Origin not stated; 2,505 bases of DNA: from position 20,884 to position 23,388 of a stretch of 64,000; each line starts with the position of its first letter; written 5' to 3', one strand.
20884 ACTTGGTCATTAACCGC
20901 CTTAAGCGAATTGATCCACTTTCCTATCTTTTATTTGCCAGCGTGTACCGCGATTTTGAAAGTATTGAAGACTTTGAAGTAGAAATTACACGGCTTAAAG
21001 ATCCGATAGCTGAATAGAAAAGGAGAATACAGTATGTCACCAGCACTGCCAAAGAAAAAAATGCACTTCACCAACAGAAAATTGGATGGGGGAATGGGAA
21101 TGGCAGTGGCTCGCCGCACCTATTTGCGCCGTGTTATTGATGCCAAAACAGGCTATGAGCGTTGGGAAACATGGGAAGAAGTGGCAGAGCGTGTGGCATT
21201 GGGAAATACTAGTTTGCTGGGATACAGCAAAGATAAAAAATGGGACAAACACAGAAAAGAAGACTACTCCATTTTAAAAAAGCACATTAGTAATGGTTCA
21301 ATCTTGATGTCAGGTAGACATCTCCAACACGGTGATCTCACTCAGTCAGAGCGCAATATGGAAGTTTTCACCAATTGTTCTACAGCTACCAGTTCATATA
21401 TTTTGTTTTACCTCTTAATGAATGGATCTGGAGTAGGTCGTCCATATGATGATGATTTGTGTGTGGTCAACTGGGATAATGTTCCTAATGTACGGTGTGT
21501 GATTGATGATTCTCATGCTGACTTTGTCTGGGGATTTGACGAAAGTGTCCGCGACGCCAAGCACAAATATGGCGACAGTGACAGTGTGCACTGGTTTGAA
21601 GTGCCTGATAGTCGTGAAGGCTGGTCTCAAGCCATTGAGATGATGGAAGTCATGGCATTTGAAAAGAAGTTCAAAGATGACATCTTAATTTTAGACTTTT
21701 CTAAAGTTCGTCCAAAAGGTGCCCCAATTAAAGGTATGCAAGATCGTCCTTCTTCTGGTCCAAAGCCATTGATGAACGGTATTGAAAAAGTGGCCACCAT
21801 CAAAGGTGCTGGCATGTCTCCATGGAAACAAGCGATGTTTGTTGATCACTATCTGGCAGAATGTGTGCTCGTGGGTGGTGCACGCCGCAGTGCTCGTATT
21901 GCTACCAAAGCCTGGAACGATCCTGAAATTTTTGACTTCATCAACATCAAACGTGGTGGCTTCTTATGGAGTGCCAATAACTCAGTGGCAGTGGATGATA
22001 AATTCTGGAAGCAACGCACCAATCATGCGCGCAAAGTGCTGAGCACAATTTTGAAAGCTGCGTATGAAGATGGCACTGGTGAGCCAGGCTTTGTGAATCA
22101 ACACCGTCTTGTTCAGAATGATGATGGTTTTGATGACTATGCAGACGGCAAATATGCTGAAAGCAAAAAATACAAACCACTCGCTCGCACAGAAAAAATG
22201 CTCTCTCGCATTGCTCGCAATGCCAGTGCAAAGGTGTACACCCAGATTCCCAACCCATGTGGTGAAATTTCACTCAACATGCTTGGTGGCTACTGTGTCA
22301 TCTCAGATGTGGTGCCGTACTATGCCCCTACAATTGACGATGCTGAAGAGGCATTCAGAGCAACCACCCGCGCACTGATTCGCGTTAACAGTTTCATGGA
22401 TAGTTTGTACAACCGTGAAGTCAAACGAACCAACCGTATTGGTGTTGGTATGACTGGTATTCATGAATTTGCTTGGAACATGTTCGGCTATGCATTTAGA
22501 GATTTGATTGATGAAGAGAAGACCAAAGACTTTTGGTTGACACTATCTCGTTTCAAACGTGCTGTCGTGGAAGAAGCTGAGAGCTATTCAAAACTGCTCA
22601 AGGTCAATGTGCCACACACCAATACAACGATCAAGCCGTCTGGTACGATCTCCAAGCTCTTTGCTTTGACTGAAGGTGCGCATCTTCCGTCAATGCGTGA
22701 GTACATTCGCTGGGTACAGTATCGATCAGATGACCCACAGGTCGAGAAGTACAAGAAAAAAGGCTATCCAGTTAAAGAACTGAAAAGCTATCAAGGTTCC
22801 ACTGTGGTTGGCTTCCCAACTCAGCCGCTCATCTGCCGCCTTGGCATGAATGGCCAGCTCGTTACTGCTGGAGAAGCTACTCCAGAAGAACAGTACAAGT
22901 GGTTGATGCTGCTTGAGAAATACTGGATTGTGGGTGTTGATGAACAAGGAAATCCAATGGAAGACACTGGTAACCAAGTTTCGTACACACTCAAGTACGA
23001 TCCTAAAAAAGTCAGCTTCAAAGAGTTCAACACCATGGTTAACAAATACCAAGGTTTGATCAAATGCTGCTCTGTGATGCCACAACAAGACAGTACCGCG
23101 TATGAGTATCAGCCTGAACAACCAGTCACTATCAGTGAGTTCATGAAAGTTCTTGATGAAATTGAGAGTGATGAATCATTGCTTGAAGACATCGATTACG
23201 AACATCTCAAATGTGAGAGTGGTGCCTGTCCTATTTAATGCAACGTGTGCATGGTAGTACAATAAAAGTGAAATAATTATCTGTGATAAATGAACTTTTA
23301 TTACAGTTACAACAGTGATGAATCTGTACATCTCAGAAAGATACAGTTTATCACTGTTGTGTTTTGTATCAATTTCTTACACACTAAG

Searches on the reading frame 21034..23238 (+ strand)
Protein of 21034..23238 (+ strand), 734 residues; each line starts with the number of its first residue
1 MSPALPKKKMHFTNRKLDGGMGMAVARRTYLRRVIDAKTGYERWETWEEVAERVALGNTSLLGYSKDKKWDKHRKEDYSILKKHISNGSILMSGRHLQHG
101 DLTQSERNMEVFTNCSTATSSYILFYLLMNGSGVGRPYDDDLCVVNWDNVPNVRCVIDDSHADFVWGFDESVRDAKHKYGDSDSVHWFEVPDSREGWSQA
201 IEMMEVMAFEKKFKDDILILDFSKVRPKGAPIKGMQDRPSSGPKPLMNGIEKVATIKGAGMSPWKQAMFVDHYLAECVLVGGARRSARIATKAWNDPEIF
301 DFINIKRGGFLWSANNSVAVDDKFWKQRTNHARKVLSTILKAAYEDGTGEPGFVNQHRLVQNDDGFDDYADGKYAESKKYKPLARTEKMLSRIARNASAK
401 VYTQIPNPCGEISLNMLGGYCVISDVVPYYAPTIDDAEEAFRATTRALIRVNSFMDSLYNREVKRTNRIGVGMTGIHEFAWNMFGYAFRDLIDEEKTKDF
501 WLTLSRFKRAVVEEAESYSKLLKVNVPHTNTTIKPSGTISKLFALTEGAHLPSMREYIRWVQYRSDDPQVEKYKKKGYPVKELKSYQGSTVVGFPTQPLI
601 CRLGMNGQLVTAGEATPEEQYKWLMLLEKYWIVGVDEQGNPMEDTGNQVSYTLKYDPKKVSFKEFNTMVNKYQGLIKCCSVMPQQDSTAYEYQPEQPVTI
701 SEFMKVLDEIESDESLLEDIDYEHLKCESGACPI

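Call 7: search_protein_families(library=pfam, proteins=[window:21034-23238:+], max_evalue=0.01)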
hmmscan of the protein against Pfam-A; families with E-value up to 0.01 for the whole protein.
window:21034-23238:+ (734 aa): 3 families
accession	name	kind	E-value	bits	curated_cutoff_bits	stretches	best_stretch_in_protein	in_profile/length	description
PF21995.1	RNR-II_ins_dom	-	2.3e-12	47.5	27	1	155-255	5-105/107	B12-dependent ribonucleotide reductase, insertion domain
PF02867.20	Ribonuc_red_lgC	-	2.8e-08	33.3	23.9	1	275-480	67-295/523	Ribonucleotide reductase, barrel domain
PF17975.6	RNR_Alpha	-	0.0014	19.6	26.4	1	14-97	13-96/101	Ribonucleotide reductase alpha domain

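Call 34: find_related_loci(query=window:21034-23235:+, collection=genome_contigs, flank=10000)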
Query window:21034-23235:+ (734 aa) in genome_contigs; peptide patterns used: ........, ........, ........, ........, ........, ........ (x = any residue, [..] = any of these).
129 stretches matched a pattern; 96 encode a relative of the query (tblastn E <= 1e-3); the best 80 are kept; 80 distinct loci.
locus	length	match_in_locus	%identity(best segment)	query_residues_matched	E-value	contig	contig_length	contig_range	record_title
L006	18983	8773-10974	93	1-734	0e+0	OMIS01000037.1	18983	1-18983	bacterium isolate AM_0466 genome assembly, contig: AM_0466_37, whole genome shotgun sequence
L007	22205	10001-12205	85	1-734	0e+0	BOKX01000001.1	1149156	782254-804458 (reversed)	Patescibacteria group bacterium BroJett032 DNA, sequence1, whole genome shotgun sequence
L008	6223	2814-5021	85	1-734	0e+0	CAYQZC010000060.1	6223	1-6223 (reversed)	MAG TPA_asm: uncultured Pseudomonadales bacterium isolate SRP292972_co1_124 genome assembly, contig: NODE_5100_length_62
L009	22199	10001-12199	84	2-734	0e+0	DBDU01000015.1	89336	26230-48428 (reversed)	MAG TPA_asm: Patescibacteria group bacterium UBA924 UBA924_contig_879, whole genome shotgun sequence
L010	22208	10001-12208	84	1-734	0e+0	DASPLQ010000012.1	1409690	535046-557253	MAG TPA_asm: Vitreimonas sp. isolate SMAG_U12069 k141_91001, whole genome shotgun sequence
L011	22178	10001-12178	84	5-734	0e+0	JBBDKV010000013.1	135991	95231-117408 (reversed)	MAG: Patescibacteria group bacterium isolate LejiaA_43_11 Lejia_A_210_length_135991_cov_7, whole genome shotgun sequence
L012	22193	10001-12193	84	4-734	0e+0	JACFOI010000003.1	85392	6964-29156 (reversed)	MAG: Patescibacteria group bacterium isolate BROCD046 NODE_312_length_85392_cov_8.298792, whole genome shotgun sequence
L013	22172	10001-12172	83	5-734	0e+0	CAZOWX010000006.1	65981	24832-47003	MAG TPA_asm: uncultured Pseudomonadales bacterium isolate SRP286056_co2_574 genome assembly, contig: NODE_423_length_659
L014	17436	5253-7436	84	2-734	0e+0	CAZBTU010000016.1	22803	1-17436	MAG TPA_asm: uncultured Pseudomonadales bacterium isolate SRP286056_co2_100 genome assembly, contig: NODE_3321_length_22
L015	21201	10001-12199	82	1-734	0e+0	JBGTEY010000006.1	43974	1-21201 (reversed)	MAG: Patescibacteria group bacterium isolate JTS-RE179 k141_1215971, whole genome shotgun sequence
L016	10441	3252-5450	82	1-734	0e+0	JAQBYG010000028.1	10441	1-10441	MAG: bacterium isolate casp150-mb.307 NODE_16234_length_10441_cov_0.073390, whole genome shotgun sequence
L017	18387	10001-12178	82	5-734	0e+0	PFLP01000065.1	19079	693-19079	MAG: Candidatus Pacebacteria bacterium CG_4_10_14_0_8_um_filter_42_14 CG_4_10_14_0.8_um_filter_scaffold_1451_c, whole ge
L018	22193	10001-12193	82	1-734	0e+0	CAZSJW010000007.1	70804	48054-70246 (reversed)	MAG TPA_asm: uncultured Pseudomonadales bacterium isolate SRP286056_co2_78 genome assembly, contig: NODE_372_length_7080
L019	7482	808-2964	83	12-734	0e+0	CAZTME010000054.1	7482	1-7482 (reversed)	MAG TPA_asm: uncultured Pseudomonadales bacterium isolate SRP093185_co1_155 genome assembly, contig: NODE_7419_length_74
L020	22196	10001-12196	82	1-734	0e+0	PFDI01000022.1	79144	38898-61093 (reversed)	MAG: Candidatus Pacebacteria bacterium CG10_big_fil_rev_8_21_14_0_10_44_54 CG10_8_21_14_0.10_scaffold_875_c, whole genom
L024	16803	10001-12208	82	1-734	0e+0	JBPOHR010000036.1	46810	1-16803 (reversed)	MAG: Patescibacteria group bacterium isolate MAG_204 c_000000376196, whole genome shotgun sequence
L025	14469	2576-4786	81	1-734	0e+0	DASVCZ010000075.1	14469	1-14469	MAG TPA_asm: Patescibacteria group bacterium isolate SMAG_U2020 k141_1139807, whole genome shotgun sequence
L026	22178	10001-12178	82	5-734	0e+0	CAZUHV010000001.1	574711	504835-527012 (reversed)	MAG TPA_asm: uncultured Pseudomonadales bacterium isolate binchicken_co277_32 genome assembly, contig: NODE_12_length_57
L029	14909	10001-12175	80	5-734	0e+0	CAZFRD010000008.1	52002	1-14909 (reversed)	MAG TPA_asm: uncultured Pseudomonadales bacterium isolate SRP192515_co1_183 genome assembly, contig: NODE_450_length_520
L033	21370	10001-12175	78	5-734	0e+0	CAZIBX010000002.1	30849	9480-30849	MAG TPA_asm: uncultured Pseudomonadales bacterium isolate binchicken_co118_362 genome assembly, contig: NODE_1392_length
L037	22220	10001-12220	76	9-734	0e+0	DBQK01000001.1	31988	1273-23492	MAG TPA_asm: Patescibacteria group bacterium UBA1396 UBA1396_contig_6165, whole genome shotgun sequence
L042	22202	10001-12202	93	1-734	0e+0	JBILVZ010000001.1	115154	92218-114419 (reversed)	MAG: Methylococcaceae bacterium isolate ME2018-08-25_3300042355_group8_bin66 Rohwer_bin1527_scaffold_1_c1, whole genome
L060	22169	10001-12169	70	2-734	0e+0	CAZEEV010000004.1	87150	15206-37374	MAG TPA_asm: uncultured Pseudomonadales bacterium isolate SRP294416_co1_79 genome assembly, contig: NODE_269_length_8715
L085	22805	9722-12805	84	2-734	0e+0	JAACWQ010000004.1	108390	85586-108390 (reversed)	MAG: Candidatus Paceibacterota bacterium isolate CG_2015-01t_44_17 CG_2015-01t_curated_scaffold_41, whole genome shotgun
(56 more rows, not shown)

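Call 50: search_protein_families(library=pfam, proteins=[L085:15580-15861:+, L085:12854-15565:+, L042:12236-16102:+, L015:12246-14936:+, L024:12312-14909:+, L029:12312-14909:+, L042:16112-16432:+], max_evalue=0.01)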
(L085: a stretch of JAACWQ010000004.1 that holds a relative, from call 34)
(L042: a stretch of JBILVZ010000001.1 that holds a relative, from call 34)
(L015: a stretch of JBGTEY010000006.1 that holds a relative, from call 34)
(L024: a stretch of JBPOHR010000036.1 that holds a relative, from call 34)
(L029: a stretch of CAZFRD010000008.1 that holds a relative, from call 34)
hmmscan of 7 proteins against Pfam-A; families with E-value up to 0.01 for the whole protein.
L085:15580-15861:+ (93 aa): 1 family
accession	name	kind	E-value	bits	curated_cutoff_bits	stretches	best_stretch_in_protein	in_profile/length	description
PF23099.1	UTP20_C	-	0.00055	19.7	27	1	35-72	233-270/308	Small subunit processome component 20 homolog, C-terminal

L085:12854-15565:+ (903 aa): 0 families

L042:12236-16102:+ (1288 aa): 0 families

L015:12246-14936:+ (896 aa): 0 families

L024:12312-14909:+ (865 aa): 0 families

L029:12312-14909:+ (866 aa): 1 family
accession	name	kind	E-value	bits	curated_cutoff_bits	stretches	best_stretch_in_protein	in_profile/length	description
PF01576.24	Myosin_tail_1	-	0.00071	18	38.1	1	719-791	10-85/1081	Myosin tail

L042:16112-16432:+ (106 aa): 2 families
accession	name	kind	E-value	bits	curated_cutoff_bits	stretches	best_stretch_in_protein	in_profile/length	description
PF19551.4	DUF6074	-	0.0035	18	27.2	1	9-45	39-75/83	Family of unknown function (DUF6074)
PF02899.23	Phage_int_SAM_1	-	0.0047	17.6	22.3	0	67-105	24-61/83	Phage integrase, N-terminal SAM-like domain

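Call 99: search_protein_families(library=pfam, proteins=[L060:12218-14659:+, L060:14829-15530:-, L060:15840-16289:-, L060:16330-18141:-, L037:12270-16430:+, L037:16590-16997:+, L037:17089-18312:+, L016:5488-9717:+, L012:12274-13896:+, L033:12188-13987:+], max_evalue=0.001)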
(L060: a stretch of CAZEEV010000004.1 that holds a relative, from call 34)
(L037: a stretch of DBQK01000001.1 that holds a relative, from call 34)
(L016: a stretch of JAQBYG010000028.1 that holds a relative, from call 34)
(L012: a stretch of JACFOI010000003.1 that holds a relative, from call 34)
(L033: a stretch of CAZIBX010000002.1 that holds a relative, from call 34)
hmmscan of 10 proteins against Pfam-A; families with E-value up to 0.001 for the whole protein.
L060:12218-14659:+ (814 aa): 2 families
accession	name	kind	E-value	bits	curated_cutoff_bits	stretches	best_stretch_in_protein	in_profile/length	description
PF00912.28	Transgly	-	1.5e-62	210.6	27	1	192-367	2-177/178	Transglycosylase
PF00905.27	Transpeptidase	-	1.1e-23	84.4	22.1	1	455-742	1-298/299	Penicillin binding protein transpeptidase domain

L060:14829-15530:- (234 aa): 4 families
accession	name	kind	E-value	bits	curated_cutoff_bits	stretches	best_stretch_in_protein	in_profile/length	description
PF02224.24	Cytidylate_kin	-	6.6e-73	245.3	26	1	7-228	1-211/211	Cytidylate kinase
PF13189.12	Cytidylate_kin2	-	7e-10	39.8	28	1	7-191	2-150/176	Cytidylate kinase-like family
PF13238.12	AAA_18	-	2.8e-05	25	29.4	0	7-57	1-44/128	AAA domain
PF13207.12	AAA_17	-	0.00035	21.3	27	0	11-52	2-47/136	AAA domain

L060:15840-16289:- (150 aa): 1 family
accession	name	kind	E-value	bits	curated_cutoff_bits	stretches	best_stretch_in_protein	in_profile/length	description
PF01668.23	SmpB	-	5.2e-47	159.8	27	1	5-144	3-142/143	SmpB protein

L060:16330-18141:- (604 aa): 0 families

L037:12270-16430:+ (1387 aa): 1 family
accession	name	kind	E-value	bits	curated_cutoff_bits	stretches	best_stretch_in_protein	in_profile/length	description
PF11790.14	Glyco_hydro_cc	-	8.4e-05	22.7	21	1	188-337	72-217/237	Glycosyl hydrolase catalytic core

L037:16590-16997:+ (136 aa): 0 families

L037:17089-18312:+ (408 aa): 5 families
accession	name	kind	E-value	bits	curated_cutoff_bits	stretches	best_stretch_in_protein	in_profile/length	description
PF03054.22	tRNA_Me_trans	-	3.6e-71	239.4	20.6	1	1-192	1-201/202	tRNA methyl transferase HUP domain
PF20259.3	tRNA_Me_trans_M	-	6.6e-20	70.9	27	1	197-271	1-65/66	tRNA methyl transferase PRC-barrel domain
PF20258.4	tRNA_Me_trans_C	-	1.9e-10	41.4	20.6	1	344-406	19-76/77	Aminomethyltransferase beta-barrel domain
PF02540.23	NAD_synthase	-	6.6e-06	25.9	21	1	2-69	20-85/242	NAD synthase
PF24167.1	DUF7411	-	4.3e-05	23.6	28.7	1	1-80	1-73/194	Family of unknown function (DUF7411)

L016:5488-9717:+ (1410 aa): 0 families

L012:12274-13896:+ (541 aa): 0 families

L033:12188-13987:+ (600 aa): 1 family
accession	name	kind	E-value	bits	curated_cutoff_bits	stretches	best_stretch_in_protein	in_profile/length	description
PF13672.11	PP2C_2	-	1.6e-12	47.9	24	1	368-584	23-194/209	Protein phosphatase 2C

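Call 104: search_solved_structures(query=L012:12274-13896:+, max_evalue=0.01)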
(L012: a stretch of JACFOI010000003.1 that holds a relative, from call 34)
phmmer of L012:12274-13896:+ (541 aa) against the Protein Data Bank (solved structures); distinct sequences matched with E-value up to 0.01: 0.

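Call 105: search_solved_structures(query=L026:12232-14598:-, max_evalue=0.01)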
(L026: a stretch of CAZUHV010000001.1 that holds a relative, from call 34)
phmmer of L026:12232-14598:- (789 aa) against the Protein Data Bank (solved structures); distinct sequences matched with E-value up to 0.01: 19.
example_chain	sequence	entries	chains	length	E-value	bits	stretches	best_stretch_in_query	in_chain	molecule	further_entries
6jkv_A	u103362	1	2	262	7.3e-17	64.2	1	532-726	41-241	PppA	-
1txo_A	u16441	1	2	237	6.3e-11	44.6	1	522-727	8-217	Putative Bacterial Enzyme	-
2cm1_A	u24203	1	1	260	7.6e-11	44.3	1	521-727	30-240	SERINE THREONINE PROTEIN PHOSPHATASE PSTP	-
5iti_A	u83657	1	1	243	2.2e-08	36.2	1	534-726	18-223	Protein serin-threonin phosphatase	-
2j82_A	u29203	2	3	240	2.5e-08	36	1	534-726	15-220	PROTEIN SERINE-THREONINE PHOSPHATASE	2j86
5d2u_A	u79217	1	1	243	7.7e-08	34.4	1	534-726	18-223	Protein serin-threonin phosphatase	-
2y09_A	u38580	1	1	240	2.5e-07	32.7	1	534-726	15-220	PROTEIN SERIN-THREONIN PHOSPHATASE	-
2xzv_A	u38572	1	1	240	3.2e-07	32.3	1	534-726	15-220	PROTEIN SERIN-THREONIN PHOSPHATASE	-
2pk0_A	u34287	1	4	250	5.9e-06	28.1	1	545-717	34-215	Serine/threonine protein phosphatase Stp1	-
2jfr_A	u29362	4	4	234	1.6e-05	26.7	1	522-732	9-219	SER-THR PHOSPHATASE MSPP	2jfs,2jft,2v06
6ihr_A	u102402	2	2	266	5.8e-05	24.9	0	621-716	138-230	Phosphorylated protein phosphatase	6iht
6ihs_A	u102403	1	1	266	5.8e-05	24.8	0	621-716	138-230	Phosphorylated protein phosphatase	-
6ihl_A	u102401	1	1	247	6.6e-05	24.7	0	621-716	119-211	Phosphorylated protein phosphatase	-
5f1m_A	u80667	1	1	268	7.7e-05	24.4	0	621-716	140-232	Phosphorylated protein phosphatase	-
6ihw_A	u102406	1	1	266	0.00015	23.5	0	621-716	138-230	Phosphorylated protein phosphatase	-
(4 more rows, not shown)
